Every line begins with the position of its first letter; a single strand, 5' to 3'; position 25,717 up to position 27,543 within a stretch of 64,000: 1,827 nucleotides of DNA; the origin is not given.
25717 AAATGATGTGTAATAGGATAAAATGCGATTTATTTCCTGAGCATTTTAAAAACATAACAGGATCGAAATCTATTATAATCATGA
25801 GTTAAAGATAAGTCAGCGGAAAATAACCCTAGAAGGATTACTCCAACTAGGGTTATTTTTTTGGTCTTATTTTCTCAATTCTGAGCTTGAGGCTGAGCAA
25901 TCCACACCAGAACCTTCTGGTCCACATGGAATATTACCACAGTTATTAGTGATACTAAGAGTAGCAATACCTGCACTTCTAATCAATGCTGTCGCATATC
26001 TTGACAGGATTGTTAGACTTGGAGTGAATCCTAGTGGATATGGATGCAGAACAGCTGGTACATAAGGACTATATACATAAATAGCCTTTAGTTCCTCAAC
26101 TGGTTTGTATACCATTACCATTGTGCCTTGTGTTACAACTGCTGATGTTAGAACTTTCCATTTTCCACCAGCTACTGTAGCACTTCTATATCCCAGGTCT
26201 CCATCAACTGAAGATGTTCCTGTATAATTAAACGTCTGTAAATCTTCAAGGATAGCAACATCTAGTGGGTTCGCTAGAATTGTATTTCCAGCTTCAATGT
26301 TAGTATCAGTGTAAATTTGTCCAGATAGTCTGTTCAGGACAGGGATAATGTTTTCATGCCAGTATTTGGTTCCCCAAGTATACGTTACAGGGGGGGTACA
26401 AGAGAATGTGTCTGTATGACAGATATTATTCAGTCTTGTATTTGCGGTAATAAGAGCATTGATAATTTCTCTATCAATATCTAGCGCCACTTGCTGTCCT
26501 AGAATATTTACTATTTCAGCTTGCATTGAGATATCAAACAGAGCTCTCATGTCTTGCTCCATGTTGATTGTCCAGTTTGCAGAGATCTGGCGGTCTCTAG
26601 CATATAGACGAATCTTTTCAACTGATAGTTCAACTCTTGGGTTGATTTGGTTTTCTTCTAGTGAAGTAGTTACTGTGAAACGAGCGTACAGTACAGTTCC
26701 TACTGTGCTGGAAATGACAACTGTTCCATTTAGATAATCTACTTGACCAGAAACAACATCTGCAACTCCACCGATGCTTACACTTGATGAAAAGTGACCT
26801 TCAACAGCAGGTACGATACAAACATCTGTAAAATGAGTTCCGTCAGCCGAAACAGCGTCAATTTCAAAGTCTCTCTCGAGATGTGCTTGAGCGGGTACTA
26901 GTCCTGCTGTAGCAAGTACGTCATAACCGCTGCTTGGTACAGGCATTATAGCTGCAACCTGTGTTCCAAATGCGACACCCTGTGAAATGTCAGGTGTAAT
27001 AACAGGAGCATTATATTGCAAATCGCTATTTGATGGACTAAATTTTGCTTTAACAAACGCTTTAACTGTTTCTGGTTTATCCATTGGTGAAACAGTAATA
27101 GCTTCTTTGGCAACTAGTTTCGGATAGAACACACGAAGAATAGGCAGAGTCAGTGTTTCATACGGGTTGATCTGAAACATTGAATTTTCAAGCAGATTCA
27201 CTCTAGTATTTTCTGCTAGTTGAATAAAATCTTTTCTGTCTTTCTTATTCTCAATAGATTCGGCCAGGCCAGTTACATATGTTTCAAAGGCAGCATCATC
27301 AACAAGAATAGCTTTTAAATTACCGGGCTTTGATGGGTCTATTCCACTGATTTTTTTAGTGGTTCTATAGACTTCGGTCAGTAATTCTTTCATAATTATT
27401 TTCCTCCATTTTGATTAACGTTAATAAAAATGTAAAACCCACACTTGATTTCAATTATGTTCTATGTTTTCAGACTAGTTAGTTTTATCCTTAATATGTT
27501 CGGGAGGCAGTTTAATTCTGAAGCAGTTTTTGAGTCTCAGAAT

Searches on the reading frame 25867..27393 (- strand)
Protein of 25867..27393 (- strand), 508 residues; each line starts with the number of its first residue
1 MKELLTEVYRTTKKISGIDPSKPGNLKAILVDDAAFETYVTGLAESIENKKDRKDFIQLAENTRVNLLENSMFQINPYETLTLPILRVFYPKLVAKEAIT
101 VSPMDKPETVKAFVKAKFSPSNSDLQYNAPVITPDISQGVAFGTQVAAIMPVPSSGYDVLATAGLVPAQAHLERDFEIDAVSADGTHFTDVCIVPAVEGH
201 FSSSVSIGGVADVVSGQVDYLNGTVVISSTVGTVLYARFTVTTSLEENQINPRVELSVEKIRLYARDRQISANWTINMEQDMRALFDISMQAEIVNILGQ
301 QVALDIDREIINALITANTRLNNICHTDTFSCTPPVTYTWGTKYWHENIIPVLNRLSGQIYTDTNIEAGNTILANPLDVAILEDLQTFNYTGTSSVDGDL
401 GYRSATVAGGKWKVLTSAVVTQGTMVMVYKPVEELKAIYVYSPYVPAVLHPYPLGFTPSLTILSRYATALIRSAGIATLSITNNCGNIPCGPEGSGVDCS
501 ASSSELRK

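Call 12: search_protein_families(library=phrogs, proteins=[window:25867-27393:-], max_evalue=0.001)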
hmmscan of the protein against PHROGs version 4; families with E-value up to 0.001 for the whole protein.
window:25867-27393:- (508 aa): 3 families
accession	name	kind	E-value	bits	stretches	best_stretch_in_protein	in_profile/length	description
phrog_20655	-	head and packaging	2.8e-42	145.9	1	26-485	41-525/534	major head protein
phrog_138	-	head and packaging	1.9e-30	107.3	1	79-469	61-406/444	major head protein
phrog_1014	-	unknown function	0.00043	20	1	202-365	266-429/567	-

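Call 13: search_dna_similar(query=window:25867-27393:-, collection=phages, mode=protein, max_rows=15)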
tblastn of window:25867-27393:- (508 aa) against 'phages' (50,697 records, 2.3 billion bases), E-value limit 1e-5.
Records with a match: 2068; places in all: 2069; records where one place covers at least 80% of the query: 313.
Best place of each record, by identity: <60% 2068.
By first word of the organism name: Escherichia 606; Synechococcus 377; Klebsiella 285; Aeromonas 84; Shigella 82; Acinetobacter 69; Cyanophage 61; Vibrio 60; Enterobacter 55; Enterobacteria 49; and 50 more.
By host as written in the record: - 354; Escherichia coli 264; Synechococcus 107; Klebsiella pneumoniae 96; Synechococcus sp. 38; Aeromonas salmonicida 28; Escherichia coli B 28; Synechococcus sp. WH7803 28; and 442 more.
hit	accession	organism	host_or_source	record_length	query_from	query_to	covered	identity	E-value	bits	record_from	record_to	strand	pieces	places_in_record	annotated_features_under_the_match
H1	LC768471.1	Klebsiella phage phiKp_9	Klebsiella pneumoniae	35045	2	470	92%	24.0%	8e-12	74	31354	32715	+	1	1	hypothetical protein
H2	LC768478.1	Klebsiella phage phiKp_15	Klebsiella pneumoniae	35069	2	470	92%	24.0%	8e-12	74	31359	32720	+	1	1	hypothetical protein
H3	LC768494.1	Klebsiella phage phiKp_23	Klebsiella pneumoniae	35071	2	470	92%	24.0%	8e-12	74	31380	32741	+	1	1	hypothetical protein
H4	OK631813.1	Klebsiella phage Kpn35c1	Klebsiella pneumoniae J24552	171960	2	470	92%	24.0%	9e-12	74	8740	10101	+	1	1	major capsid protein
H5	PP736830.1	Klebsiella phage PhiK2046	Klebsiella pneumoniae FK2046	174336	2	470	92%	24.0%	9e-12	74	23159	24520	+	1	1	major capsid protein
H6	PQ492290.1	Klebsiella phage vB_KpnM_p4515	Klebsiella pneumoniae 4515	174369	2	470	92%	24.0%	9e-12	74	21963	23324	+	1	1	record has no annotation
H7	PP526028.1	Klebsiella phage vB_KM5a1_KLB15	Klebsiella sp. M5a1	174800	2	470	92%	24.0%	9e-12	74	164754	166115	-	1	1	major capsid protein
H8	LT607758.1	Klebsiella phage PMBT1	-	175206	2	470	92%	24.0%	9e-12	74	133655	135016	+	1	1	Phage major capsid protein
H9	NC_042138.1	Klebsiella phage PMBT1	-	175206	2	470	92%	24.0%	9e-12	74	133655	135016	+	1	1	major head protein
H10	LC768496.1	Klebsiella phage phiKp_26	Klebsiella pneumoniae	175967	2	470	92%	24.0%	9e-12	74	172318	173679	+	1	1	hypothetical protein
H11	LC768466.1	Klebsiella phage phiKp_5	Klebsiella pneumoniae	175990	2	470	92%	24.0%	9e-12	74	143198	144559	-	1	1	hypothetical protein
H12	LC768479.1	Klebsiella phage phiKp_16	Klebsiella pneumoniae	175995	2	470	92%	24.0%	9e-12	74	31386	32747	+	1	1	hypothetical protein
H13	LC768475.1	Klebsiella phage phiKp_13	Klebsiella pneumoniae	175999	2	470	92%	24.0%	9e-12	74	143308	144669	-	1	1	hypothetical protein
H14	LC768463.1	Klebsiella phage phiKp_1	Klebsiella pneumoniae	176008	2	470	92%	24.0%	9e-12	74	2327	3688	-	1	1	hypothetical protein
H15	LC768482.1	Klebsiella phage phiKp_19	Klebsiella pneumoniae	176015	2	470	92%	24.0%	9e-12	74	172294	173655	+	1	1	hypothetical protein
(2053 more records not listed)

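Call 30: find_encoding_contigs(protein=window:25867-27393:-, flank=10000)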
Protein window:25867-27393:- (508 aa): no gene with exactly this product is on record in the collection.

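Call 31: find_related_loci(query=window:25867-27393:-, collection=viral_contigs, flank=10000)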
Query window:25867-27393:- (508 aa) in viral_contigs; peptide patterns used: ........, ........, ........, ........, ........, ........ (x = any residue, [..] = any of these).
31 stretches matched a pattern; 31 encode a relative of the query (tblastn E <= 1e-3); 30 distinct loci.
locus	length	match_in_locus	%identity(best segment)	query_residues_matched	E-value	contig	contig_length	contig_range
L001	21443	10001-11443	85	1-481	0e+0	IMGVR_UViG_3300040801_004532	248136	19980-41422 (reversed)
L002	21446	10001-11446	83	1-481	0e+0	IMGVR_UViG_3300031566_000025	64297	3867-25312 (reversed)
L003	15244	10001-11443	81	1-481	0e+0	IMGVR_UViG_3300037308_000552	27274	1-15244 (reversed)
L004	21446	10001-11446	79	1-481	0e+0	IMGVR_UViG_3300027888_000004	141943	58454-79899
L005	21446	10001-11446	79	1-481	0e+0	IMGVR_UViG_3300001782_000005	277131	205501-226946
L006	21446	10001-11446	79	1-481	0e+0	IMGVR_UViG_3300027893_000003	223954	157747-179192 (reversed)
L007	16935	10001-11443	75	1-481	0e+0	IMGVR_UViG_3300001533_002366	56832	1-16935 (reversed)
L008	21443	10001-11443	76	1-481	0e+0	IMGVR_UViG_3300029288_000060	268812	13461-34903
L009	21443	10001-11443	76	1-481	0e+0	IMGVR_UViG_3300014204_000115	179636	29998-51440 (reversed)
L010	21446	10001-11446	77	1-482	0e+0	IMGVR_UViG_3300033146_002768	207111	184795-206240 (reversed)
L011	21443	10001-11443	75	2-482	0e+0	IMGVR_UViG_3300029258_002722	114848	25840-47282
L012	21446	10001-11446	76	1-482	0e+0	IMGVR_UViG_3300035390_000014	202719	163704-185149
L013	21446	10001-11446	76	1-482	0e+0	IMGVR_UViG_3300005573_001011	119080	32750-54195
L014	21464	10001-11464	75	1-481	0e+0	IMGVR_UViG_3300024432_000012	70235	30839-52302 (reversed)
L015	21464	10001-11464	75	1-481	0e+0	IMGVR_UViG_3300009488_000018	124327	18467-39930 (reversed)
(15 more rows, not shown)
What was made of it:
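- Tried and rejected: Relatives exist, with major capsid protein 63-85% identical in IMG/VR contigs of up to 312 kb (call 31).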
